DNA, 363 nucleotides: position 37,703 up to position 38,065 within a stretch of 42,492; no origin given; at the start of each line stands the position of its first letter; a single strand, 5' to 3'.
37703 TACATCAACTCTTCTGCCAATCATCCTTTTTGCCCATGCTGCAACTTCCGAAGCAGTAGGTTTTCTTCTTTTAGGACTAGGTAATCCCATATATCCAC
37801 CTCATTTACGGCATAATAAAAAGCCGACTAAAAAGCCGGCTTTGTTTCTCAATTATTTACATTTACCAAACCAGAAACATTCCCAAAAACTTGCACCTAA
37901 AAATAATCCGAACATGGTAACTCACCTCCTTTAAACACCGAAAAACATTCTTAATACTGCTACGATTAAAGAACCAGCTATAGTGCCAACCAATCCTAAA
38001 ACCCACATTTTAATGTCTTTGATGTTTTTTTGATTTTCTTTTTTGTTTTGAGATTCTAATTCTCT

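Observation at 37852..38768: PBSX-like late module (XkdW-like, XkdX, XhlA-like) followed by a 20-aa aromatic peptide gene, separated from the actual holin-endolysin cassette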

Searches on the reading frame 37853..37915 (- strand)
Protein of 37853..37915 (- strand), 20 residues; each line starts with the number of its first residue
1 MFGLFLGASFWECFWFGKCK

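Call 9: search_protein_families(library=phrogs, proteins=[window:37853-37915:-], max_evalue=0.01)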
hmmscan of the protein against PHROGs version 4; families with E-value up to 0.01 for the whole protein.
window:37853-37915:- (20 aa): 0 families

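Call 20: search_dna_similar(query=window:37856-37915:-, collection=phages, mode=protein, max_evalue=10, max_rows=60, rows=spread)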
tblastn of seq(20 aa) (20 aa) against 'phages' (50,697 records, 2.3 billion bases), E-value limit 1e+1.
Records with a match: 354; places in all: 356; records where one place covers at least 80% of the query: 298.
Best place of each record, by identity: >=99% 23; 90-95% 4; 80-90% 63; 60-80% 264.
By first word of the organism name: Staphylococcus 347; Mammaliicoccus 6; Dubowvirus 1.
By host as written in the record: Staphylococcus aureus 135; - 39; Staphylococcus epidermidis 10; Staphylococcus sp. 8; Staphylococcus aureus RN4220 7; Staphylococcus aureus subsp. aureus RN4220 6; Staphylococcus aureus strain 8325 4; Staphylococcus aureus KCCM 12103 3; and 109 more.
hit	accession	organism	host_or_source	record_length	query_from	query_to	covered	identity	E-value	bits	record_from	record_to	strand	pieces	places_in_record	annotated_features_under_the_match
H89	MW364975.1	Staphylococcus virus vB_SepS_E72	Staphylococcus epidermidis E72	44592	1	20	100%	100.0%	2e-5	43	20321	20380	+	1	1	none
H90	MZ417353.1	Staphylococcus phage PG-2021_93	Staphylococcus epidermidis S414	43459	1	20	100%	100.0%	2e-5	43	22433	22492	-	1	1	record has no annotation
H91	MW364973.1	Staphylococcus phage vB_SepS_456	Staphylococcus epidermidis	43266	1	20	100%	100.0%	2e-5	43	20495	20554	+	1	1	none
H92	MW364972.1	Staphylococcus virus vB_SepS_48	Staphylococcus epidermidis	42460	1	20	100%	100.0%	2e-5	43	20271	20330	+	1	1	none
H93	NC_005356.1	Staphylococcus phage 77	Staphylococcus aureus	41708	1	20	100%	80.0%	3e-3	36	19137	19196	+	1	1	none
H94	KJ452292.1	Staphylococcus phage 23MRA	Staphylococcus aureus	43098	1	20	100%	75.0%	2e-2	34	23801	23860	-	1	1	none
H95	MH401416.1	Staphylococcus phage SA345ruMSSAST8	Staphylococcus aureus Sa345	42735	1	20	100%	75.0%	2e-2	34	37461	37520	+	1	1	none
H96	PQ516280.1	Staphylococcus phage vB_Q2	Staphylococcus sp.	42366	1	20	100%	75.0%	2e-2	34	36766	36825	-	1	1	hypothetical protein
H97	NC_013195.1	Staphylococcus phage P954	Staphylococcus aureus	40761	1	20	100%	75.0%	2e-2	34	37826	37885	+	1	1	none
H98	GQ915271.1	Staphylococcus phage SAP090B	Staphylococcus aureus strain SK1700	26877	1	20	100%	75.0%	2e-2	34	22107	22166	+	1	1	none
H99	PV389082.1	Mammaliicoccus phage phi6229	Mammaliicoccus sciuri IVB6229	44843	5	20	80%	87.5%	3e-2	34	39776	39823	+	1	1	none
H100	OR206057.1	Staphylococcus phage vB_SauS_PHM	methicillin-resistant Staphylococcus ...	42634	1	20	100%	70.0%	1e-1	32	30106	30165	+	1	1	none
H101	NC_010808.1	Staphylococcus phage phiMR25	Staphylococcus aureus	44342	1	20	100%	70.0%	1e-1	32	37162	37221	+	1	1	none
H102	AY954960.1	Staphylococcus phage 96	-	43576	1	20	100%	70.0%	1e-1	32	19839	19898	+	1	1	none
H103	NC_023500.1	Staphylococcus phage StauST398-5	Staphylococcus aureus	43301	1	20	100%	70.0%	1e-1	32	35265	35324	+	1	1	none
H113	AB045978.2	Staphylococcus phage phiSLT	-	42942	1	20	100%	70.0%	2e-1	31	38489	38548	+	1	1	none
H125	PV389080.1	Mammaliicoccus phage phi127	Mammaliicoccus sciuri Dog127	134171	6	20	75%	93.3%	5e-2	33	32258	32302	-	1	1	none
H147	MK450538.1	Staphylococcus phage vB_SpsS_QT1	Staphylococcus pseudintermedius 625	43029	4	20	85%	70.6%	6e-1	30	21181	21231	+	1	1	none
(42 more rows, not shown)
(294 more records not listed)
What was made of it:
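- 37853..37915 (-): The 20-codon microprotein gene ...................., orthologue of S. aureus Φ11 sORF15 and Φ12 sORF16. 354 phage records match it (call 20).
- It is unannotated in nearly all records (call 20).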

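Call 23: list_cluster_members(proteins=[window:37856-37915:-, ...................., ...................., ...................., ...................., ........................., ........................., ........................])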
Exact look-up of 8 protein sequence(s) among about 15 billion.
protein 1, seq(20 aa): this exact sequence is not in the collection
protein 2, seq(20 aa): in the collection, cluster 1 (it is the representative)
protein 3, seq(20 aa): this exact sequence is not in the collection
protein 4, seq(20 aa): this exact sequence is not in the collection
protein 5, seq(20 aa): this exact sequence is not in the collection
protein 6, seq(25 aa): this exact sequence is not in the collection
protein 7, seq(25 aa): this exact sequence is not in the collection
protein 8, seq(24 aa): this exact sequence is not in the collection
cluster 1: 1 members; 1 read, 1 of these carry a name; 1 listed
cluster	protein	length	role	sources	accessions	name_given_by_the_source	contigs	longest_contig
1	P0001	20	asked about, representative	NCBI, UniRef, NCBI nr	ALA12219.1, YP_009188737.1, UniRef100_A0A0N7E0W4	hypothetical protein phiJB_ORF65 [Staphylococcus phage phiJB] | Uncharacterized protein n=1 Tax=Staphylococcus phage phiJB TaxID=1698421 ...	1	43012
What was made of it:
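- Tried and rejected: Only phiJB ORF65 was found (call 23).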

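Call 25: get_annotated_region(hit=H96, flank=1500)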
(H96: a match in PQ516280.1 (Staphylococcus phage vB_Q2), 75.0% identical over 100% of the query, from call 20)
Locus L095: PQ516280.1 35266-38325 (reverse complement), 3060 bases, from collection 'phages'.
description: Staphylococcus phage vB_Q2, complete genome.
organism: Staphylococcus phage vB_Q2 (NCBI taxid 3388588)
taxonomy: Viruses
host: Staphylococcus sp.; source: sewage; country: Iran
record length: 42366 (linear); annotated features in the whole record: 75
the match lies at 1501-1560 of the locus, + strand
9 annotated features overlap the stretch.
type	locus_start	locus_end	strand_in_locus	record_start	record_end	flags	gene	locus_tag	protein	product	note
CDS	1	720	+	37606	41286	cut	-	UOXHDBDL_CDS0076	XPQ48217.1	minor head protein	-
CDS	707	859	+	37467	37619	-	-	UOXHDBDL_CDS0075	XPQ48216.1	hypothetical protein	-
CDS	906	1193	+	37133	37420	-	-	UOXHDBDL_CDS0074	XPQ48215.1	hypothetical protein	-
CDS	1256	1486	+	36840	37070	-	-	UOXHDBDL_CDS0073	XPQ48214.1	hypothetical protein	-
CDS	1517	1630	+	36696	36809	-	-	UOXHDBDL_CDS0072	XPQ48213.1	hypothetical protein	-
CDS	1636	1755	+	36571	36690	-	-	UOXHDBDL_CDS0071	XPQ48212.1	hypothetical protein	-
CDS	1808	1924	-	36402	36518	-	-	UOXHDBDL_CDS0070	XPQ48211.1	hypothetical protein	-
CDS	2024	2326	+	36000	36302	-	-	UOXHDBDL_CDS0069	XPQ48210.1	holin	-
CDS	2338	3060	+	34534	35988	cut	-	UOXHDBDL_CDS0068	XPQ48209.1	endolysin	-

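Call 26: get_annotated_region(hit=H113, flank=2500)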
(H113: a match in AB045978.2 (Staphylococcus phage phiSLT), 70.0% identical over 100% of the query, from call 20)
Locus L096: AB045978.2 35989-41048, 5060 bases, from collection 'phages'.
description: Staphylococcus phage phiSLT DNA, complete genome.
organism: Staphylococcus phage phiSLT (NCBI taxid 2952367)
taxonomy: Viruses; Duplodnaviria; Heunggongvirae; Uroviricota; Caudoviricetes; Triavirus; Triavirus SLT
host: -; source: -; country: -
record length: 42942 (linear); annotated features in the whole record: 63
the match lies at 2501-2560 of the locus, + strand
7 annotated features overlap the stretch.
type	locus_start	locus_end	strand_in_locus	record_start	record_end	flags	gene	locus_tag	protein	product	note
CDS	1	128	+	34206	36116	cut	-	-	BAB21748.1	-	unnamed protein product; orf636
CDS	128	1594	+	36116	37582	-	-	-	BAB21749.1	-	unnamed protein product; orf488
CDS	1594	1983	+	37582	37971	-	-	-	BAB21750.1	-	unnamed protein product; orf129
CDS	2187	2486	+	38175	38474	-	-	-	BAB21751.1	-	unnamed protein product; orf99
CDS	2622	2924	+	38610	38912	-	-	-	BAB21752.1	holin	orf100b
CDS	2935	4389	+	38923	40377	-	-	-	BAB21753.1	amidase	orf484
CDS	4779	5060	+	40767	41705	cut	lukS-PV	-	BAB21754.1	LukS-PV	orf312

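Call 27: get_annotated_region(hit=H125, flank=3000)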
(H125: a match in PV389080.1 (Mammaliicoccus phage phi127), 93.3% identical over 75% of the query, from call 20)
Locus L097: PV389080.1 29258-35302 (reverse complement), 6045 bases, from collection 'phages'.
description: Mammaliicoccus phage phi127, complete genome.
organism: Mammaliicoccus phage phi127 (NCBI taxid 3414229)
taxonomy: Viruses
host: Mammaliicoccus sciuri Dog127; source: induction of prophage; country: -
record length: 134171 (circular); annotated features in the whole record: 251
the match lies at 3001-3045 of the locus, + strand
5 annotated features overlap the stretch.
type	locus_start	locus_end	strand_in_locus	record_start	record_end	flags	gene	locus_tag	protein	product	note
CDS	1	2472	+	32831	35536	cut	-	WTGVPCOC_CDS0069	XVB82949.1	hypothetical protein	-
CDS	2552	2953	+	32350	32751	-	-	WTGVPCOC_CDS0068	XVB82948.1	hypothetical protein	-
CDS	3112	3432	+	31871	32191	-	-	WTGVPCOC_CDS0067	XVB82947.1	holin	-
CDS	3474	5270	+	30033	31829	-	-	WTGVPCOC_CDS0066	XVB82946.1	endolysin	-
CDS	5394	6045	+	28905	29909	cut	-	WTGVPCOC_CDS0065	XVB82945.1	hypothetical protein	-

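Call 28: get_annotated_region(hit=H147, flank=3000)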
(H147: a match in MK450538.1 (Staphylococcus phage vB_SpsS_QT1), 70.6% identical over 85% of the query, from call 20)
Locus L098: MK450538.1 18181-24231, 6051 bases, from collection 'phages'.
description: Staphylococcus phage vB_SpsS_QT1, complete genome.
organism: Staphylococcus phage vB_SpsS_QT1 (NCBI taxid 2510452)
taxonomy: Viruses; Duplodnaviria; Heunggongvirae; Uroviricota; Caudoviricetes; Fibralongavirus; Fibralongavirus QT1
host: Staphylococcus pseudintermedius 625; source: Old lyophilisated phages different than the one described; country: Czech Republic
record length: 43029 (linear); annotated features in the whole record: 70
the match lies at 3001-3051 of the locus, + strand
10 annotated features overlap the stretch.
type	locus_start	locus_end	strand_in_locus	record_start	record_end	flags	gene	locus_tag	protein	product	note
CDS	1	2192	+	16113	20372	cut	-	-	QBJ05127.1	structural protein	phage structural protein, putative tail spike, C terminal predicted endopeptidase, N-terminal Intramolecular Chaperone ...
CDS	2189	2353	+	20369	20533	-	-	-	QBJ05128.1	hypothetical protein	-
CDS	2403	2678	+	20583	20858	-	-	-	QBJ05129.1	hypothetical protein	-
CDS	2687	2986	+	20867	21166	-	-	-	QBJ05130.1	DUF2951 domain-containing protein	DUF2951 domain-containing phage protein with C terminal TM domain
CDS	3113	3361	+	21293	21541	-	-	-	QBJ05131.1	holin with signal peptide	-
CDS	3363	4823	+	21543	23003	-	-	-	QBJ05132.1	N-acetylmuramoyl-L-alanine amidase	Phage lysin, N-acetylmuramoyl-L-alanine amidase; M23 peptidase, Ami2 and SH3 domains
CDS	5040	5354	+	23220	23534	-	-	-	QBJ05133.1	hypothetical protein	phage protein with DUF3467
CDS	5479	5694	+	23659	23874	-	-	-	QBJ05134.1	hypothetical protein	phage hypothetical protein with TM domain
CDS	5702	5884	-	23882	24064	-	-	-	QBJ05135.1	hypothetical protein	phage hypothetical protein with TM domain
CDS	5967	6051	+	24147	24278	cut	-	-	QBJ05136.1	hypothetical protein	phage hypothetical protein with TM domain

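Call 35: search_protein_families(library=ncbifam, proteins=[window:37853-37915:-], max_evalue=1)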
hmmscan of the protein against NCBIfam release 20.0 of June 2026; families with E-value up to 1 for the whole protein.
window:37853-37915:- (20 aa): 0 families

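Call 38: search_protein_families(library=pfam, proteins=[L097:2552-2953:+], max_evalue=0.1)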
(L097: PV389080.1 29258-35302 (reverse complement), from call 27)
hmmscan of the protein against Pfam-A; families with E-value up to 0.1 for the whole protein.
L097:2552-2953:+ (133 aa): 6 families
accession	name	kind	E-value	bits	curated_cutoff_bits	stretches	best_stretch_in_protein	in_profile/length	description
PF04513.17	Baculo_PEP_C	-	0.0024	18.4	38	1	3-88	27-110/140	Baculovirus polyhedron envelope protein, PEP, C terminus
PF11166.13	DUF2951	-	0.01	16.5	26.7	1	64-129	21-94/98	Protein of unknown function (DUF2951)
PF12103.14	Lipl32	-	0.043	13.9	25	1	24-117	58-153/179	Surface lipoprotein of Spirochaetales order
PF06657.18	Cep57_MT_bd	-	0.061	14.2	31.3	1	3-46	12-63/77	Centrosome microtubule-binding domain of Cep57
PF18833.7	TPR_22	-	0.069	13.9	27.2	1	61-112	15-66/92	Tetratricopeptide repeat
PF16043.11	DUF4795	-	0.091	12.6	34.8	1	5-58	80-133/208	Domain of unknown function (DUF4795)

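Call 81: search_protein_families(library=pfam, proteins=[L097:3112-3429:+], max_evalue=0.001)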
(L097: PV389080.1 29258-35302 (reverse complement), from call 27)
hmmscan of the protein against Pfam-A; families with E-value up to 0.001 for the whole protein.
L097:3112-3429:+ (106 aa): 1 family
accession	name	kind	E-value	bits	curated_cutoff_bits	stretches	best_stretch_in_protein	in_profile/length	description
PF04688.18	Holin_SPP1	-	5.1e-20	71.9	27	1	4-73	2-71/74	SPP1 phage holin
